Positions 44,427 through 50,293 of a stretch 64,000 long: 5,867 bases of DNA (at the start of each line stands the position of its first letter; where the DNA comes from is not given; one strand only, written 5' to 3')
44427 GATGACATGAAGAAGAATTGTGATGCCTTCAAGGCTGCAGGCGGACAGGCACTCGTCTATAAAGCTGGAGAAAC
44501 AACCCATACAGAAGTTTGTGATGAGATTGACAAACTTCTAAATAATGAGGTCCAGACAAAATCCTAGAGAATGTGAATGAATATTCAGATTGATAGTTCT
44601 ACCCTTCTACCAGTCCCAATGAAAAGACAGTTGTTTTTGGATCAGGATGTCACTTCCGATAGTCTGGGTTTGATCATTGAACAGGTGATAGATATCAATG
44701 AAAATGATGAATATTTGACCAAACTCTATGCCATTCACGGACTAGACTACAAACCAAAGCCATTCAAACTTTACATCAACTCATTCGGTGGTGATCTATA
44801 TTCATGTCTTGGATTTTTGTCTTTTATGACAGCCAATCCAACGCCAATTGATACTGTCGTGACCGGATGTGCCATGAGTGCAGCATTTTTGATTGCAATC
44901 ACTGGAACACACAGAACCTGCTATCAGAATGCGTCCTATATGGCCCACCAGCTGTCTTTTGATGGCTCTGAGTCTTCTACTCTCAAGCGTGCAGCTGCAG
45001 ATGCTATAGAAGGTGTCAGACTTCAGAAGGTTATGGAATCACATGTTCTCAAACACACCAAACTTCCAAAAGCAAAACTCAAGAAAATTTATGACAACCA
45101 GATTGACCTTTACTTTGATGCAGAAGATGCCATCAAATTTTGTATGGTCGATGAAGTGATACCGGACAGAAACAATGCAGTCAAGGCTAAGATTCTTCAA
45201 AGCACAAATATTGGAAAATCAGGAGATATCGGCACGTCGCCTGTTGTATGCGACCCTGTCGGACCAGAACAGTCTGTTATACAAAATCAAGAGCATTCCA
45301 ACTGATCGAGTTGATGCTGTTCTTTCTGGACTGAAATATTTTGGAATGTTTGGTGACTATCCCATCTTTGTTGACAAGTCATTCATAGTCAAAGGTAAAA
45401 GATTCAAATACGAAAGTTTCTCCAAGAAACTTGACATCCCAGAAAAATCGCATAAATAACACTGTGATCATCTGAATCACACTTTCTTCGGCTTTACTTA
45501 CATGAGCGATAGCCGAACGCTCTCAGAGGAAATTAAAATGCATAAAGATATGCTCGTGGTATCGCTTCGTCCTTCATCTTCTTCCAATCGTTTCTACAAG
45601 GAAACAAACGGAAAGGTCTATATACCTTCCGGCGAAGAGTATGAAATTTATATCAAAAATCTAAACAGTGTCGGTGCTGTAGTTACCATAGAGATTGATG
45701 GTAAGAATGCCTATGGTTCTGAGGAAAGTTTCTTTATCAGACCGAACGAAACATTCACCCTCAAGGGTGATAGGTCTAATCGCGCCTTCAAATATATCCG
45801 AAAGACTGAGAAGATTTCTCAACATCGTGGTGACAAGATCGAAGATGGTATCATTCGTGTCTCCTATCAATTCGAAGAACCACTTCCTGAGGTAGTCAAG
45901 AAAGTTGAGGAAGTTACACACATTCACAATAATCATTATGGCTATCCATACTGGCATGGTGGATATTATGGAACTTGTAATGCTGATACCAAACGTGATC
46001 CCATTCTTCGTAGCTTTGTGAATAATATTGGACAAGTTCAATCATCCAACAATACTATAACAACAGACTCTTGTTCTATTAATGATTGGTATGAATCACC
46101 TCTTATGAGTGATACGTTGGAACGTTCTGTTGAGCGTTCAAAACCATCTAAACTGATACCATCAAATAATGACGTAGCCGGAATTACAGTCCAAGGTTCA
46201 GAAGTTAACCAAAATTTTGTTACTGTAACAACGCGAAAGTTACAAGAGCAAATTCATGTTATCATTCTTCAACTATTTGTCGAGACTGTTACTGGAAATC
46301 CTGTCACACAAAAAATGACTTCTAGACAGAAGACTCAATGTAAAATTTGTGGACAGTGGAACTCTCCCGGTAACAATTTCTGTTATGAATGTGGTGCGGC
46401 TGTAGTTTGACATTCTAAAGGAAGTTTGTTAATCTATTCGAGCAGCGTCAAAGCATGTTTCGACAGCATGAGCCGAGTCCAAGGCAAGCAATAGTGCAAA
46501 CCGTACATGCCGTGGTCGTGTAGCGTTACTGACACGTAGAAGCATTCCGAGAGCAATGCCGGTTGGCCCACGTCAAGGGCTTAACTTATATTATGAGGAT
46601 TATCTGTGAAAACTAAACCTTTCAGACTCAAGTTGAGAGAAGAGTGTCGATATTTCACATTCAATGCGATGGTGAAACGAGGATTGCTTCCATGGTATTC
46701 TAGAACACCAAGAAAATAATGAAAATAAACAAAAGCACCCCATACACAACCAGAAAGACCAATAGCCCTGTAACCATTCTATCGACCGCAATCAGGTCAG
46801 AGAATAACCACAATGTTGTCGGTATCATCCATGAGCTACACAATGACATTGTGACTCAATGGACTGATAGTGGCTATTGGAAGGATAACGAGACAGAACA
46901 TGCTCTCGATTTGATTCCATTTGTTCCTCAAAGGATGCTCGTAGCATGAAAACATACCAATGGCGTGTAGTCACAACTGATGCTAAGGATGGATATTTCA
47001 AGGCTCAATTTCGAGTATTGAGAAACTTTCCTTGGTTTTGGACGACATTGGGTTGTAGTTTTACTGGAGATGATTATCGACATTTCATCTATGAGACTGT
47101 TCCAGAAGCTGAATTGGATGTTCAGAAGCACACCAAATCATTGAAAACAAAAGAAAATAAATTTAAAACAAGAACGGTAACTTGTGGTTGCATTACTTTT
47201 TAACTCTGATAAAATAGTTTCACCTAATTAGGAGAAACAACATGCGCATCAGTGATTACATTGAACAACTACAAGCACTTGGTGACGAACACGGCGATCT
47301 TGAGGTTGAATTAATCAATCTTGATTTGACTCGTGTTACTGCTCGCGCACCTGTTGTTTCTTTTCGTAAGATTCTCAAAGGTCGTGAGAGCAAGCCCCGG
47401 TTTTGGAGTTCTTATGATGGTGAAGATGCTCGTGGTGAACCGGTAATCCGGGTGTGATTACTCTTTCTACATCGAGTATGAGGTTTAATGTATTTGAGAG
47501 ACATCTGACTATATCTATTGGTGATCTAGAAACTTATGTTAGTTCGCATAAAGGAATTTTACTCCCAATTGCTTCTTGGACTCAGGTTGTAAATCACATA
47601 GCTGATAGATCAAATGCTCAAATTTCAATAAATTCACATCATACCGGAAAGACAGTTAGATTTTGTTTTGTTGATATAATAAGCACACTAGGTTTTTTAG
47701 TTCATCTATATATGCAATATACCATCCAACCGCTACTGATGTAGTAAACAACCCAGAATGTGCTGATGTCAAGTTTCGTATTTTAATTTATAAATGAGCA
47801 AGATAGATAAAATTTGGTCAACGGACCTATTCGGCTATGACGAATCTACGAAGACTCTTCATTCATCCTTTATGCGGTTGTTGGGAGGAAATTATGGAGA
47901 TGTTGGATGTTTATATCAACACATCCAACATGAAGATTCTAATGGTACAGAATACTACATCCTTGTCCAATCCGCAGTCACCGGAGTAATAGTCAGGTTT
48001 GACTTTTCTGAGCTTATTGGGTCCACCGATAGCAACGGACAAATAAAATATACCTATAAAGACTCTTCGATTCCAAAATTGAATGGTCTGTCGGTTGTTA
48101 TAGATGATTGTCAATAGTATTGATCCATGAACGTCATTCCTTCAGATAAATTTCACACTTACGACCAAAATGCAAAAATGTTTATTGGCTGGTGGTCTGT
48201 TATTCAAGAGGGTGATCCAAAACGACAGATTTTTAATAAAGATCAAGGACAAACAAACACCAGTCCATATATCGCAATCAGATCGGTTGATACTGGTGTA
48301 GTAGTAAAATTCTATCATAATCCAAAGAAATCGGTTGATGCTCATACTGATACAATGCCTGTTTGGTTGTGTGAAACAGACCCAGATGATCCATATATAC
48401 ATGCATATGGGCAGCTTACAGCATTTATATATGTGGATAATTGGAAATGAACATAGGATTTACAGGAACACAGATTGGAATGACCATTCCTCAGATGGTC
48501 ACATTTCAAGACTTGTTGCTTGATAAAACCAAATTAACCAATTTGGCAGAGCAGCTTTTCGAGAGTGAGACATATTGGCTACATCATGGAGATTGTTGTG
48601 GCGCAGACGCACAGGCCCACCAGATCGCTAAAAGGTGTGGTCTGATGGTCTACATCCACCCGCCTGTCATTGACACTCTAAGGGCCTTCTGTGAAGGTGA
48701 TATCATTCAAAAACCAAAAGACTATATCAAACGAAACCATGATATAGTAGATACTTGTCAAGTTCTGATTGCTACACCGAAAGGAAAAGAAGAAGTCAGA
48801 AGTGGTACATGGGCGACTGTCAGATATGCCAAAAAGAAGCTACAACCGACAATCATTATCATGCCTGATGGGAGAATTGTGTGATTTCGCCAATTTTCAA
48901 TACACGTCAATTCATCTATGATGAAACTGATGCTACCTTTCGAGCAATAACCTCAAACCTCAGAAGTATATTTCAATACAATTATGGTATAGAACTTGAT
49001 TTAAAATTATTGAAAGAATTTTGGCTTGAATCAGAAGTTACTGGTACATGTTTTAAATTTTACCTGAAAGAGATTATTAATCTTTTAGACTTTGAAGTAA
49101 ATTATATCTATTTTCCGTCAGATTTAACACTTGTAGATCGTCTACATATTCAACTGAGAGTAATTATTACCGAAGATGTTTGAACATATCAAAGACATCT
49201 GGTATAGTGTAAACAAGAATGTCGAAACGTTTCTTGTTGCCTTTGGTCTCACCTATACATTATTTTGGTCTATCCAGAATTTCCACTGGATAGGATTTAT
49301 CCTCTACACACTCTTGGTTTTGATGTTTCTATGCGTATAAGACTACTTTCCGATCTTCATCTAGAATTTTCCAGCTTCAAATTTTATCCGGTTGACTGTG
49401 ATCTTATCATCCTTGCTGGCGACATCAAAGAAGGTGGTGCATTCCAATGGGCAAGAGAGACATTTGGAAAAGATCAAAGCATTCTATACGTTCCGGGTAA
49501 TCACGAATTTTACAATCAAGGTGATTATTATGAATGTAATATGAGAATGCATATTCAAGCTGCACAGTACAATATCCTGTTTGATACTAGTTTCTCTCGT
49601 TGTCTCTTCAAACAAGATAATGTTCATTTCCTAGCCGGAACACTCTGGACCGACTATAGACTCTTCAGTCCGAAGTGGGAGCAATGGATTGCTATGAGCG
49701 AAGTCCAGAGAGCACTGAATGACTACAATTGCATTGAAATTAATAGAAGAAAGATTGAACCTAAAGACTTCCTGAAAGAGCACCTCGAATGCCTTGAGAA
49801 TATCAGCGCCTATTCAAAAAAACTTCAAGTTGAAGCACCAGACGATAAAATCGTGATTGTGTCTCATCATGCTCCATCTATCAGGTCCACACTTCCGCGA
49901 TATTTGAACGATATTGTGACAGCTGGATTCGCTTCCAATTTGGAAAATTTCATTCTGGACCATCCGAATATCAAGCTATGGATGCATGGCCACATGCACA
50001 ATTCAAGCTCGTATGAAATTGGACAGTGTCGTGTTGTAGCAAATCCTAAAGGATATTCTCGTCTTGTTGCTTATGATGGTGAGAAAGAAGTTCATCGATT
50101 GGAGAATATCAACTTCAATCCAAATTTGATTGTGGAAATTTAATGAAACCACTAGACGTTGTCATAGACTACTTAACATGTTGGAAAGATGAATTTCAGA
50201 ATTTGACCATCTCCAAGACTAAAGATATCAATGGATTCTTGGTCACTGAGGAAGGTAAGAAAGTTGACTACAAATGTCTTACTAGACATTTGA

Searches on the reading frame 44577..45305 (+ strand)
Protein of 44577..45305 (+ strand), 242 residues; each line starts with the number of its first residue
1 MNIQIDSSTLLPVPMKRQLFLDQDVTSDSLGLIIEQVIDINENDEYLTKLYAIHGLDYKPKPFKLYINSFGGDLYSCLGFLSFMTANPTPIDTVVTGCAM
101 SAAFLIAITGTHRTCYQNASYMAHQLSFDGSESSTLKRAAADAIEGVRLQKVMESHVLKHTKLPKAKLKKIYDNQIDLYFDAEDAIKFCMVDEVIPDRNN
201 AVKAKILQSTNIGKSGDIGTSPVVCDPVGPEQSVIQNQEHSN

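Call 46: search_protein_families(library=pfam, proteins=[window:44577-45305:+], max_evalue=0.01)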
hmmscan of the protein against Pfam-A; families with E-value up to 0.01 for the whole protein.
window:44577-45305:+ (242 aa): 1 family
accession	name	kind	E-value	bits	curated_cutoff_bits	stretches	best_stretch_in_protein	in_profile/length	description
PF00574.28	CLP_protease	-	5.9e-19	69.1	20.2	1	34-196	21-180/182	Clp protease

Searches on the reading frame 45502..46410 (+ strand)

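Call 46: search_protein_families(library=pfam, proteins=[window:45502-46410:+], max_evalue=0.01)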
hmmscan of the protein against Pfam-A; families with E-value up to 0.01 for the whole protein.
window:45502-46410:+ (302 aa): 2 families
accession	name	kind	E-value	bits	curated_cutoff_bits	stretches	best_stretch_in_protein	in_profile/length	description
PF13248.11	Zn_ribbon_3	-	0.00013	21.7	27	1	277-299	2-24/26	zinc-ribbon domain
PF12773.13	DZR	-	0.0045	17.5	27.3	1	280-300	1-21/45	Double zinc ribbon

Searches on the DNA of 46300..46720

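Call 69: search_with_rna_model(model_id=R1, source=window, start=46350, end=46680, filters=off, max_evalue=10, show_alignments=2)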
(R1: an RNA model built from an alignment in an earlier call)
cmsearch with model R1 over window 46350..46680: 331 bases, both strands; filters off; matches with E-value up to 10: 12.
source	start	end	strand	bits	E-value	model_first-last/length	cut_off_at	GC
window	46358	46485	+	9.6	0.0089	1-148/148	no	0.45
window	46588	46624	-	3.2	0.4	1-148/148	no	0.27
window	46520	46544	+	0.3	2.2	1-148/148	no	0.48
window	46600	46634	+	0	2.6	1-148/148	no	0.31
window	46456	46507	-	0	2.6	1-148/148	no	0.5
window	46423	46439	-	-1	4.8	1-148/148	no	0.24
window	46630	46653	-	-1.3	5.5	1-148/148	no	0.38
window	46375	46388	-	-1.5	6.4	1-148/148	no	0.21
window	46655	46669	-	-2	8.3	118-132/148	no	0.4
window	46489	46502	+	-2.2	9.3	1-148/148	no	0.43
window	46404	46415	-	-2.2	9.3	1-148/148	no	0.33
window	46568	46579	-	-2.2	9.7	43-54/148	no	0.67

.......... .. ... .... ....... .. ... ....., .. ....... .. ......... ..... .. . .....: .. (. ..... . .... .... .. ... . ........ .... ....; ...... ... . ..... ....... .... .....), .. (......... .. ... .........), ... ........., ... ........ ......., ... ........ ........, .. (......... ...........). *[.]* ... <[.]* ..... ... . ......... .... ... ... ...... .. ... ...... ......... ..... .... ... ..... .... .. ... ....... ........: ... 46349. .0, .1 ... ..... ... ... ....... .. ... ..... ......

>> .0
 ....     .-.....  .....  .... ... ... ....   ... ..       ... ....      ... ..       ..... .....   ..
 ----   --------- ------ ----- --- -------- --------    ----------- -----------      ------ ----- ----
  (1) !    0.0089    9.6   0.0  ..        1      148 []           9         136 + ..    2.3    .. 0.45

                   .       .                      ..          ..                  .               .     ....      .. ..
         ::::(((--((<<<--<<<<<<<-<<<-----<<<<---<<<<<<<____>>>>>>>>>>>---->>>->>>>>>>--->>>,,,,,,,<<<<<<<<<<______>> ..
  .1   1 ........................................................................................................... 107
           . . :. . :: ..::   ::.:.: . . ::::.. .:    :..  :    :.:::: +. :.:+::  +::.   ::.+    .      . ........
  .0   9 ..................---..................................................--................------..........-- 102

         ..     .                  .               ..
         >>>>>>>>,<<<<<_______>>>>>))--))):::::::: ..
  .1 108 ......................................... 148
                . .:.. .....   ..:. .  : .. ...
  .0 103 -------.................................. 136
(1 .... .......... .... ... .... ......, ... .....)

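Call 71: search_rna_families(source=window, start=46300, end=46720, threshold=evalue, max_evalue=10)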
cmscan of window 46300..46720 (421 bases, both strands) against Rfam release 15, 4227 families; matches with E-value up to 10: 2.
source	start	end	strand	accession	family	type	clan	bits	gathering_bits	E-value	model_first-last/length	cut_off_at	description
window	46597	46626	+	RF00151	SNORD58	Gene; snRNA; snoRNA; CD-box;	CL00064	15.5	42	1.9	31-60/65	no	Small nucleolar RNA SNORD58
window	46665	46687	+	RF01140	sR20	Gene; snRNA; snoRNA; CD-box;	-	14.4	44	2.3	1-56/56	no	Small nucleolar RNA sR20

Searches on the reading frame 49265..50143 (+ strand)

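Call 46: search_protein_families(library=pfam, proteins=[window:49265-50143:+], max_evalue=0.01)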
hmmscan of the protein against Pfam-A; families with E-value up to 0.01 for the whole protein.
window:49265-50143:+ (292 aa): 2 families
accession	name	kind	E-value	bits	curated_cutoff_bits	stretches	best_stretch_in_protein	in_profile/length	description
PF00149.33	Metallophos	-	2.7e-12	47.9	21.5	1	23-246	1-190/191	Calcineurin-like phosphoesterase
PF12850.12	Metallophos_2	-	3.7e-07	30.7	27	1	23-98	1-80/154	Calcineurin-like phosphoesterase superfamily domain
